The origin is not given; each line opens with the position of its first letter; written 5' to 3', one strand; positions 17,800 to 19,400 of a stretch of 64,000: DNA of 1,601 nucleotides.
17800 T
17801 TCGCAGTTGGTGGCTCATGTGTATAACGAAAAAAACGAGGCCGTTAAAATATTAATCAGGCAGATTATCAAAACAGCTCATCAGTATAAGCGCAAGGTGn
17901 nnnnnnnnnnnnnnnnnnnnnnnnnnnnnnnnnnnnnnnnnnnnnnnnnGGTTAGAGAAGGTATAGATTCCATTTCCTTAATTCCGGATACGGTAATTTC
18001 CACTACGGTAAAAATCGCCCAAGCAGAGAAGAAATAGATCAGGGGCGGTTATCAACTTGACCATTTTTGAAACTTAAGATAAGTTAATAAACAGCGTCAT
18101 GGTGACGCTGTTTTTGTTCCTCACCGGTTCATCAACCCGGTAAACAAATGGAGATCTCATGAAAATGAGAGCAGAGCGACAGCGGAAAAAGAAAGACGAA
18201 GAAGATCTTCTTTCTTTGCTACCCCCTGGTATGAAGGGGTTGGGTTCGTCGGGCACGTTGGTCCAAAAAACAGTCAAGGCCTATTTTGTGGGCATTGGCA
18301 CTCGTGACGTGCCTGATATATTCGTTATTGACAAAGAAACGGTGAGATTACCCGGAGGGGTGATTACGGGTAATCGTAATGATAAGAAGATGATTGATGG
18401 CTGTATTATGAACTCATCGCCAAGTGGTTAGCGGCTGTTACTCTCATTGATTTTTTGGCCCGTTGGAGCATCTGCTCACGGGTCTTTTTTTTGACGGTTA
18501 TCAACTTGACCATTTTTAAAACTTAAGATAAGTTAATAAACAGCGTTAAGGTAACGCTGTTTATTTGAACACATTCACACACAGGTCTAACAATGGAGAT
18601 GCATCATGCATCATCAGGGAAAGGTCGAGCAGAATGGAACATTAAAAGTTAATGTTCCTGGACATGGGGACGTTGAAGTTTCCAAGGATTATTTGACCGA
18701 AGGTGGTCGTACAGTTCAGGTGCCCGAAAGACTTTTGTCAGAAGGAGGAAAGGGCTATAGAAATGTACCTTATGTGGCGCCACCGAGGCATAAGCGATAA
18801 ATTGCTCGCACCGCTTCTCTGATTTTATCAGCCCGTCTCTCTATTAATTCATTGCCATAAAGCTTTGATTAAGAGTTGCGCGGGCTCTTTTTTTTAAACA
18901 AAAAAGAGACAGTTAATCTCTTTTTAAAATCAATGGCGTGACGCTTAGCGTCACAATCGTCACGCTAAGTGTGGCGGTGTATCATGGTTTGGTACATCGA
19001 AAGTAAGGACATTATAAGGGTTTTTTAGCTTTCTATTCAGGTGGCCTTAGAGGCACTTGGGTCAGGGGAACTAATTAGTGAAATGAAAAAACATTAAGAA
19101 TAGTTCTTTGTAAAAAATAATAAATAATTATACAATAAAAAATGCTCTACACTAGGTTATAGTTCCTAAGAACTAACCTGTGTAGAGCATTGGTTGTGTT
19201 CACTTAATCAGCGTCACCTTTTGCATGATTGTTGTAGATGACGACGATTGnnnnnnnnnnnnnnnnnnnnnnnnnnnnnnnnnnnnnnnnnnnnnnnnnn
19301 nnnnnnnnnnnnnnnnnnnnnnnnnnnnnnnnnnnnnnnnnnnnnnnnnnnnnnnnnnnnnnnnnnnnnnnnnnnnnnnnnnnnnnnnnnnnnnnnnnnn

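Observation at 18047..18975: Duplicated 67-bp promoter/palindrome module driving two small GC-rich ORFs, with a third palindrome cluster sharing the same half-site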

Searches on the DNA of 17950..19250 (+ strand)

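Call 38: search_rna_families(source=window, start=17950, end=19250, threshold=evalue, max_evalue=10)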
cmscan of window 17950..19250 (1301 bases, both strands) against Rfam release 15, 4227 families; matches with E-value up to 10: 12.
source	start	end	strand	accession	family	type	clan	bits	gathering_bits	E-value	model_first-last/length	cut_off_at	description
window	18086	18119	-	RF02054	STnc420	Gene; sRNA;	-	22.1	70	0.19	21-54/58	no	Salmonella enterica sRNA STnc420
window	18373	18435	+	RF00331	snoZ169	Gene; snRNA; snoRNA; CD-box;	-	20.2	55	2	1-69/69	no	Small nucleolar RNA Z169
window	18750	18900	+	RF00557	L10_leader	Cis-reg; leader;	-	18.9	44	2.2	1-138/138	no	Ribosomal protein L10 leader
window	18391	18446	+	RF03031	ssnA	Cis-reg;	-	18.5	37.3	0.083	1-48/48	no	ssnA RNA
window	19142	19190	+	RF04262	MIR1319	Gene; miRNA;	-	18.4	116.6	3.2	1-119/119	no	MIR1319 microRNA precursor family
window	19010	19205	+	RF01589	plasmodium_snoR11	Gene; snRNA; snoRNA; HACA-box;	-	18.3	80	7.4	1-207/207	no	small nucleolar RNA snoR11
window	18775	18857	-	RF01302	snoU36a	Gene; snRNA; snoRNA; CD-box;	CL00051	16.9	45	4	1-90/90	no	SnoRNA U36a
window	18057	18118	+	RF00113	SIB_RNA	Gene; antitoxin;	-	16.4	56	3.2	1-147/147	no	Short Intergenic Abundant RNA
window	18423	18499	+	RF00519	suhB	Gene; sRNA;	CL00108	16.3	41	2.1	1-77/77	no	Makes More Granules Regulator RNA (mmgR)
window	18427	18491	+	RF00057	RyhB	Gene; sRNA;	-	16.3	55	6.1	1-67/67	no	RyhB RNA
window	18371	18532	+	RF02188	ST7-OT4_2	Gene; lncRNA;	-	14.8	55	6.8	1-172/172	no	ST7 overlapping transcript 4 conserved region 2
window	18417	18492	+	RF02837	anti-hemB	Gene; sRNA;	-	13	49.5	6.5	1-81/81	no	Burkholderia RNA 7 (anti-hemB)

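Call 75: build_rna_model(alignment_id=A5, structure=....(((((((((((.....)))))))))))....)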
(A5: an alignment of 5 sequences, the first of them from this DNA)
Model R1 built from alignment A5 (5 sequences, 35 columns); structure: as given.
model positions 31; base pairs 11; branch points 0; effective number of sequences 5; information 0.986 bits per position. Calibrated on 0.2 Mb of random sequence (short: E-values are rough).
structure used (alignment columns):
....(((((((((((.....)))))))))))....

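Call 76: search_with_rna_model(model_id=R1, sources=[window, L102, L103, L104, L105, L106, L107, L108, L109, L110, L111, L112], max_evalue=10)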
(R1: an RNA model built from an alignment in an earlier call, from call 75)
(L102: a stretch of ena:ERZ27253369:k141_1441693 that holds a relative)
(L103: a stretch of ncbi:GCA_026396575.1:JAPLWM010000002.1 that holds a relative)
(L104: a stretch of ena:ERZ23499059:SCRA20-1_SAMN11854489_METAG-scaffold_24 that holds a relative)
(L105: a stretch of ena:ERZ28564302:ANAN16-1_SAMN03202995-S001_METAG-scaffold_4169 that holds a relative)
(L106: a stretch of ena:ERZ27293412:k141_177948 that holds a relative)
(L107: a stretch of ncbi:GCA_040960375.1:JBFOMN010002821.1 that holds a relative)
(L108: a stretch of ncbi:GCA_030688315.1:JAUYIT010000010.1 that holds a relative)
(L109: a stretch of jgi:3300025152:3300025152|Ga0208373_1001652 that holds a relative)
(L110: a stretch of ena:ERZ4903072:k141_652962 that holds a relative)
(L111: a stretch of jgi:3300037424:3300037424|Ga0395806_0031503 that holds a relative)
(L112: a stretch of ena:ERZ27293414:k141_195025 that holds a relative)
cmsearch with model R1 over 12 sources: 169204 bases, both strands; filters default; matches with E-value up to 10: 25.
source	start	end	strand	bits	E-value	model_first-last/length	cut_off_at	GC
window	18535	18565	+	41.8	4e-08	1-31/31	no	0.32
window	18086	18116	+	41.7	4.4e-08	1-31/31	no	0.42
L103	8452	8483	+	38.8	2.9e-07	1-31/31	no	0.34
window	18535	18565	-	38.4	3.7e-07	1-31/31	no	0.32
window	18086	18116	-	34.3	5.3e-06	1-31/31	no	0.42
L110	5570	5599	+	31.9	2.4e-05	1-31/31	no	0.27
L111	3528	3560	+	30.9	4.7e-05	1-31/31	no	0.39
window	62393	62423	-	30.6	5.5e-05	1-31/31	no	0.45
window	62393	62423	+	28.6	0.00021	1-31/31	no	0.45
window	12279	12309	+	26.3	0.00093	1-31/31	no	0.32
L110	5570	5599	-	24.8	0.0024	1-31/31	no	0.27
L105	3931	3960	+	24.6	0.0027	1-31/31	no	0.2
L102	1452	1481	-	24.4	0.0032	1-31/31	no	0.33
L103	8452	8483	-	21.6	0.019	1-31/31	no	0.34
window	32090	32136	+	18.7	0.12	1-31/31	no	0.3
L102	1452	1481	+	18.4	0.15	1-31/31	no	0.33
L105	3931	3959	-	18.3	0.15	1-31/31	no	0.17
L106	1606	1638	+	15.9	0.75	1-31/31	no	0.39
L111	3522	3558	-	13.9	2.7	1-31/31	no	0.32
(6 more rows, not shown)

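Call 92: search_dna_similar(query=window:18040-18935:+, collection=phages, mode=distant, max_evalue=0.01, max_rows=5)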
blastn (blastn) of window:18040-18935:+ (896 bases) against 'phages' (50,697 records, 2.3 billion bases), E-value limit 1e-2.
No match.

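Call 97: search_dna_similar(query=window:18040-18935:+, collection=plasmids, mode=distant, max_evalue=0.01, max_rows=5)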
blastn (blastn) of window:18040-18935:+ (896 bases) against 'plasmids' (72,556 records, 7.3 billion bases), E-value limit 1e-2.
No match.

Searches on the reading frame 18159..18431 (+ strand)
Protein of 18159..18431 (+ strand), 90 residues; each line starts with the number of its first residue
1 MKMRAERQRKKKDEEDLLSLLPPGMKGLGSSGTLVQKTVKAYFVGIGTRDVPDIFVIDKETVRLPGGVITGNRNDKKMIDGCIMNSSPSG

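Call 8: search_protein_families(library=pfam, proteins=[window:18159-18431:+], max_evalue=1)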
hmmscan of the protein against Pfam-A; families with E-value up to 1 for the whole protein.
window:18159-18431:+ (90 aa): 0 families

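Call 11: find_encoding_contigs(protein=window:18159-18431:+, flank=10000)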
Protein window:18159-18431:+ (90 aa): 3 contigs read that carry it; 2 places shown.
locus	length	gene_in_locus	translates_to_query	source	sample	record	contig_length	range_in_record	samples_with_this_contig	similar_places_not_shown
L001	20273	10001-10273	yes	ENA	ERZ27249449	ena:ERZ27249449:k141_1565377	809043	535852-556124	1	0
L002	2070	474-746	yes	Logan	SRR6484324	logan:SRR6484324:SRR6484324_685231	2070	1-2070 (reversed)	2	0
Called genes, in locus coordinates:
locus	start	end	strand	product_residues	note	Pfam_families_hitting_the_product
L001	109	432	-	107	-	PF02575:YbaB_DNA_bd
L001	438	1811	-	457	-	PF00772:DnaB, PF03796:DnaB_C, PF13481:AAA_25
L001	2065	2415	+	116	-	-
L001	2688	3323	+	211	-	-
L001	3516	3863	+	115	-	-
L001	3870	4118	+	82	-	-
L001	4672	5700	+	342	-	PF04055:Radical_SAM, PF13186:SPASM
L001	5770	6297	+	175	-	PF03848:TehB (weak)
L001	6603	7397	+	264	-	PF04402:SIMPL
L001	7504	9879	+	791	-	PF01326:PPDK_N, PF00391:PEP-utilizers, PF02896:PEP-utilizers_C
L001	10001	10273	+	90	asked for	-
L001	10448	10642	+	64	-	-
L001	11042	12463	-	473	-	PF18962:Por_Secre_tail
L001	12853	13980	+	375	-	PF26514:DUF8173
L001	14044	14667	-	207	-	PF02592:Vut_1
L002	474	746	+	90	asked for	-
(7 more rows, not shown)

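Call 13: find_homologous_proteins(query=window:18159-18431:+, max_evalue=0.01)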
Query window:18159-18431:+ (90 aa): 1 proteins with E <= 0.01 among 1 candidates.
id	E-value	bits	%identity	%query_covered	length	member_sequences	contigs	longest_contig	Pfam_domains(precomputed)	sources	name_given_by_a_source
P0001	5.4e-52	191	100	100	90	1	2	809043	-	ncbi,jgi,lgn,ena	ncbi:MAG: hypothetical protein WCV73_02365 [Patescibacteria group bacterium]|jgi:hypothetical protei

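Call 39: search_protein_families(library=phrogs, proteins=[window:18159-18431:+], max_evalue=1)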
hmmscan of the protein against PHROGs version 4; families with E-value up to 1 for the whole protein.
window:18159-18431:+ (90 aa): 1 family
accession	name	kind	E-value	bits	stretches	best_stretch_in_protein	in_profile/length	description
phrog_25562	-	unknown function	0.021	15.8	1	35-60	6-31/50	-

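Call 40: search_protein_families(library=ncbifam, proteins=[window:18159-18431:+], max_evalue=1)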
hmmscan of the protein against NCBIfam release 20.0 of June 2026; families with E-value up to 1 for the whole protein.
window:18159-18431:+ (90 aa): 0 families

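Call 48: predict_structure(protein=window:18159-18431:+)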
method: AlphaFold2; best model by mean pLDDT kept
length: 90 residues; sequences in the alignment: 1
mean_pLDDT: 40.6   pTM: 0.25
mean pLDDT of the five models: 40.6, 39.7, 39.2, 38.3, 35.6
residues with pLDDT >= 90: 0; 70-90: 0; 50-70: 15; < 50: 75
segments of 3 or more residues with pLDDT < 50: 1-3, 20-90
pLDDT, mean of each block of 10 residues (from residue 1): 53 53 41 33 39 38 37 37 33
secondary structure, 60 per line:
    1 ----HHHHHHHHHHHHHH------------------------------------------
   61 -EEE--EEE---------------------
elements in order: H5-18 E62-64 E67-69

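Call 55: search_protein_representatives(protein=window:18159-18431:+)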
Query: 90 residues. Proteins with E-value up to 0.001 (for the whole library): 3; up to 1e-10: 1; up to 1e-30: 1. The best 3 are listed.
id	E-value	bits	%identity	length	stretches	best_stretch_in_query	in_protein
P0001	1.7e-52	190.8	100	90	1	1-90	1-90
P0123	1.4e-06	44.2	42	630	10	3-25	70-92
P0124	1.0e-04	38.3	35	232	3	31-72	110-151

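Call 93: search_dna_similar(query=window:18159-18428:+, collection=phages, mode=protein, max_evalue=0.01, max_rows=5)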
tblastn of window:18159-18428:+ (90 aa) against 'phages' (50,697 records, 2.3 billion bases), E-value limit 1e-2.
No match.

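Call 96: search_protein_families(library=padloc, proteins=[window:18159-18428:+], max_evalue=1)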
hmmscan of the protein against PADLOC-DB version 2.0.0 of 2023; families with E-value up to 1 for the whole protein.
window:18159-18428:+ (90 aa): 0 families
